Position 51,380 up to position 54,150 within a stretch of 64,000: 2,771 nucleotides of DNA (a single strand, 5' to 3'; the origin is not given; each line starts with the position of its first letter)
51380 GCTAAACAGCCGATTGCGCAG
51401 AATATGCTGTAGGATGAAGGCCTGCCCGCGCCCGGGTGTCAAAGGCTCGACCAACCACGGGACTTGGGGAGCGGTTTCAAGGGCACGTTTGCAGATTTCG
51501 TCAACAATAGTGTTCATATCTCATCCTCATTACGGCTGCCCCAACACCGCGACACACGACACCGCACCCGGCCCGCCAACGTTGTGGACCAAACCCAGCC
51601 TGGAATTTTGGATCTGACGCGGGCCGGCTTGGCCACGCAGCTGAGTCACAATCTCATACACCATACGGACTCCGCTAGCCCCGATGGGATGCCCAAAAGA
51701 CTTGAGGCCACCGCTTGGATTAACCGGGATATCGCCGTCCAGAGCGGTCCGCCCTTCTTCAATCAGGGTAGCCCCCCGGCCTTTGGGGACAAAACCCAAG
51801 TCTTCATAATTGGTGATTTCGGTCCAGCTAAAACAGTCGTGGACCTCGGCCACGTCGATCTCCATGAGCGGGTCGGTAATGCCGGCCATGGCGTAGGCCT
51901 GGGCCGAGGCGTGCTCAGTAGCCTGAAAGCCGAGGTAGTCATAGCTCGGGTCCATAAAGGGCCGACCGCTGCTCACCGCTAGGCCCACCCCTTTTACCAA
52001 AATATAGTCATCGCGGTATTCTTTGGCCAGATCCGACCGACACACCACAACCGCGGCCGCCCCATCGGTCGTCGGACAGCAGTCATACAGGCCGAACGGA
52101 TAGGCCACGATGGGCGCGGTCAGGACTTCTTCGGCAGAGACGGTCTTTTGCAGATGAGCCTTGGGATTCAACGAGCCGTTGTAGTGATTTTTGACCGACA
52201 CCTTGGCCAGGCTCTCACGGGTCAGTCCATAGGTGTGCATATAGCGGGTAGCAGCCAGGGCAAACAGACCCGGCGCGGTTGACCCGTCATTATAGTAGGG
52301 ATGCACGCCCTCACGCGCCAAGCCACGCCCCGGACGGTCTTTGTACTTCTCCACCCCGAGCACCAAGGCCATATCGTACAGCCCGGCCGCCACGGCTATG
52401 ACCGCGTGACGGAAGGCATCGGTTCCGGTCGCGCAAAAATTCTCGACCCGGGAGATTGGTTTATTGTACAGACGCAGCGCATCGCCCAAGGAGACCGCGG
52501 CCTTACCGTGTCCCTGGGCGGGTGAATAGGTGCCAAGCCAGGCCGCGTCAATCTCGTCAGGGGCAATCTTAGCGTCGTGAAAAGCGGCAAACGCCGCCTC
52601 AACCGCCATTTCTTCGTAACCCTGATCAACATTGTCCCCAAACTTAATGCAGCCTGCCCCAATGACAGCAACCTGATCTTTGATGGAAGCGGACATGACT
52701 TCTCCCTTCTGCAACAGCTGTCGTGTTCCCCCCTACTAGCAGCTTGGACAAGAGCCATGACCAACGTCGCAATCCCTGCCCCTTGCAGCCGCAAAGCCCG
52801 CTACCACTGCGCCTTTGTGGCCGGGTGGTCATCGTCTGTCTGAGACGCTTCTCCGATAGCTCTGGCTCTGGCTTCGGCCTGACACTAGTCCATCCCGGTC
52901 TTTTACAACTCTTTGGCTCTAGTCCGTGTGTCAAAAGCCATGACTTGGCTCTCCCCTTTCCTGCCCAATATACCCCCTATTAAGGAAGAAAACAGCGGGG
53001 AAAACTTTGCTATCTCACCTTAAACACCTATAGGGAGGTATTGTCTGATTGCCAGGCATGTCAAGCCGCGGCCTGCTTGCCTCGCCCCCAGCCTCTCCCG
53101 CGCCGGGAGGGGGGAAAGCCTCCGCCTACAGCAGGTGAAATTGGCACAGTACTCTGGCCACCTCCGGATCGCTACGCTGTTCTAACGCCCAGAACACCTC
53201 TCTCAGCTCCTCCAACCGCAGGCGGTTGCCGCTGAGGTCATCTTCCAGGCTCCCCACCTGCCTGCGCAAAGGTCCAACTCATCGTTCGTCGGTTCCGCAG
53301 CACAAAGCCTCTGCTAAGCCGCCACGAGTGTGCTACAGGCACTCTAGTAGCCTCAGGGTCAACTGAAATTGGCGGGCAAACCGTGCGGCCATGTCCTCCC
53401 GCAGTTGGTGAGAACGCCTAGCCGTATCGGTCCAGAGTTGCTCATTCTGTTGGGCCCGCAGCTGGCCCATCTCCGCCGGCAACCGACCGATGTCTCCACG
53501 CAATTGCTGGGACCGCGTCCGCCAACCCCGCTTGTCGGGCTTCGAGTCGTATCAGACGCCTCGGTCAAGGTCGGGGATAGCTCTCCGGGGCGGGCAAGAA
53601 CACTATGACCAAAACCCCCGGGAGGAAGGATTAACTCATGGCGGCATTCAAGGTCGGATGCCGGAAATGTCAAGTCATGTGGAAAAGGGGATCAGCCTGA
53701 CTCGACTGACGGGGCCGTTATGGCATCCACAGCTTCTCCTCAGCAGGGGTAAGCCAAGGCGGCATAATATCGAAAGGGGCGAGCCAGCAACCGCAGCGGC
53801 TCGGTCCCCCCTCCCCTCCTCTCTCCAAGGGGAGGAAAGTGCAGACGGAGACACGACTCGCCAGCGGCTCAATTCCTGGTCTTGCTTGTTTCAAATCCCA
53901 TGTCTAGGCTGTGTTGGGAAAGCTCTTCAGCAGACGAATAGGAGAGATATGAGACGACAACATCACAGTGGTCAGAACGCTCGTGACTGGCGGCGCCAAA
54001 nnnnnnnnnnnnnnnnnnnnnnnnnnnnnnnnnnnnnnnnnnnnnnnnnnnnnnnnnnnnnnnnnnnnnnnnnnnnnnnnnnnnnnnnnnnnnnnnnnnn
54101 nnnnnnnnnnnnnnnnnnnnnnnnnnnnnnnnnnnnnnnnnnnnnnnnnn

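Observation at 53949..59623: Compact type V CRISPR-Cas locus: large Cas12-family effector plus a lone Cas1 and a short-repeat/short-spacer array (V-C/V-D-like)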

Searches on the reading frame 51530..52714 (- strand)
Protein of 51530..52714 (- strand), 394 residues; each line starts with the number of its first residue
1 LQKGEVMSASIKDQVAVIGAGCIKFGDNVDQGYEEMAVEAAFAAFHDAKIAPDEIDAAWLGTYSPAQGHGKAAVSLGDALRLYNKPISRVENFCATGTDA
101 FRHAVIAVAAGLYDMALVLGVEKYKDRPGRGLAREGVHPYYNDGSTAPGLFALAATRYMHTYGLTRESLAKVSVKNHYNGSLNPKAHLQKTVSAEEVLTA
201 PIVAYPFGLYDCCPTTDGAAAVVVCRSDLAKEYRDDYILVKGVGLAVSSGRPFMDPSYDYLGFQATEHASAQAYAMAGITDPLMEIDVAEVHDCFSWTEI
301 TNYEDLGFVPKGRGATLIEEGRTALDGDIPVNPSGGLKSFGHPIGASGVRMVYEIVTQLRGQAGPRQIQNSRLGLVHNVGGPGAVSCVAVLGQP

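Call 39: search_protein_families(library=pfam, proteins=[window:51530-52714:-], max_evalue=0.01)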
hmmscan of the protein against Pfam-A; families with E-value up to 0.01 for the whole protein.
window:51530-52714:- (394 aa): 4 families
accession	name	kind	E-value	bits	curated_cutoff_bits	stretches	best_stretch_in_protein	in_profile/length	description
PF22691.2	Thiolase_C_1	-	1.1e-44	152.1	28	1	260-392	15-143/144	Thiolase C-terminal domain-like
PF00108.29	Thiolase_N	-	1.3e-17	64.5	26.4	1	15-227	1-259/260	Thiolase, N-terminal domain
PF02803.24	Thiolase_C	-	4e-10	39.8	27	1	268-363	26-101/123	Thiolase, C-terminal domain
PF00109.32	ketoacyl-synt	-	0.0028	17.7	20.8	0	92-123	172-203/252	Beta-ketoacyl synthase, N-terminal domain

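Call 76: search_protein_families(library=ncbifam, proteins=[window:51530-52714:-], max_evalue=1e-10)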
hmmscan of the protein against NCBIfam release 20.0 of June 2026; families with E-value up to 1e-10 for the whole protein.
window:51530-52714:- (394 aa): 19 families
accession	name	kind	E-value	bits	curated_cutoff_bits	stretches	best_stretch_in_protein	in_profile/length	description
NF004810.0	PRK06157.1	equivalog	5.1e-148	493.5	403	1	7-393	1-397/400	acetyl-CoA acetyltransferase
NF004720.0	PRK06064.1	subfamily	7.9e-120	400.2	420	1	14-393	3-387/389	thiolase domain-containing protein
NF053570.1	AcCoTHIOL_METTL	equivalog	9.4e-97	324.3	600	1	14-392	3-382/385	acetyl-CoA acetyltransferase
NF009228.0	PRK12578.1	subfamily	7.2e-96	321.1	485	1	13-392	3-386/387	thiolase domain-containing protein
NF005704.0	PRK07516.1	subfamily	1.2e-81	274.6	412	1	14-391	3-385/389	thiolase domain-containing protein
NF006102.0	PRK08256.1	subfamily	7.7e-77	259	436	1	13-386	3-386/394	lipid-transfer protein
NF006180.0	PRK08313.1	subfamily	9.9e-68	228.7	514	1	12-392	3-383/389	thiolase domain-containing protein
NF004982.0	PRK06365.1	equivalog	1.6e-66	225.1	695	1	12-391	15-426/430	thiolase domain-containing protein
NF004715.0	PRK06059.1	equivalog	1.4e-63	215.3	424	1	12-389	3-396/399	lipid-transfer protein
NF004811.0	PRK06158.1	subfamily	3.1e-63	214.1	421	1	8-393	3-380/384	acetyl-CoA acetyltransferase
NF004721.0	PRK06065.1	equivalog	7.3e-61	206.2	455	1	10-376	7-376/393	thiolase domain-containing protein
NF053628.1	BnzsclthlBbsBGT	equivalog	2.2e-58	197.9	750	1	12-381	4-370/389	benzoylsuccinyl-CoA thiolase subunit BbsB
NF004936.0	PRK06289.1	equivalog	7.4e-57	192.9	375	1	13-392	3-402/405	acetyl-CoA acetyltransferase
NF004722.0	PRK06066.1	equivalog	1.3e-53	182.4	516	1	13-391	4-383/385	thiolase domain-containing protein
NF006010.0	PRK08142.1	subfamily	2.3e-48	164.9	462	1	10-382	2-373/388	thiolase domain-containing protein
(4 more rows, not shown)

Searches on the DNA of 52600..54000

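Call 46: search_rna_families(source=window, start=52600, end=54000, threshold=evalue, max_evalue=1)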
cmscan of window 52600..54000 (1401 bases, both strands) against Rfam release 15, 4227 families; matches with E-value up to 1: 0.
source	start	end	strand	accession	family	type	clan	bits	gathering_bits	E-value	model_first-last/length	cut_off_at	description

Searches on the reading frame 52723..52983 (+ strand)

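Call 39: search_protein_families(library=pfam, proteins=[window:52723-52983:+], max_evalue=0.01)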
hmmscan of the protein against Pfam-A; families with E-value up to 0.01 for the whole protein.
window:52723-52983:+ (86 aa): 0 families

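Call 54: search_protein_families(library=padloc, alignment_id=A6, max_evalue=1)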
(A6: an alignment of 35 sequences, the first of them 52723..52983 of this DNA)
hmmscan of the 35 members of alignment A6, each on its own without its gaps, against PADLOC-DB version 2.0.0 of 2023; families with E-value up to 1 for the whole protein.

A. member 1, window:52723-52983:+ (86 aa): 0 families

B. families by the number of members that match (of 35 scanned): 1 family
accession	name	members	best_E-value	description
PDLC03042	REase_I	1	0.024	Type I restriction enzyme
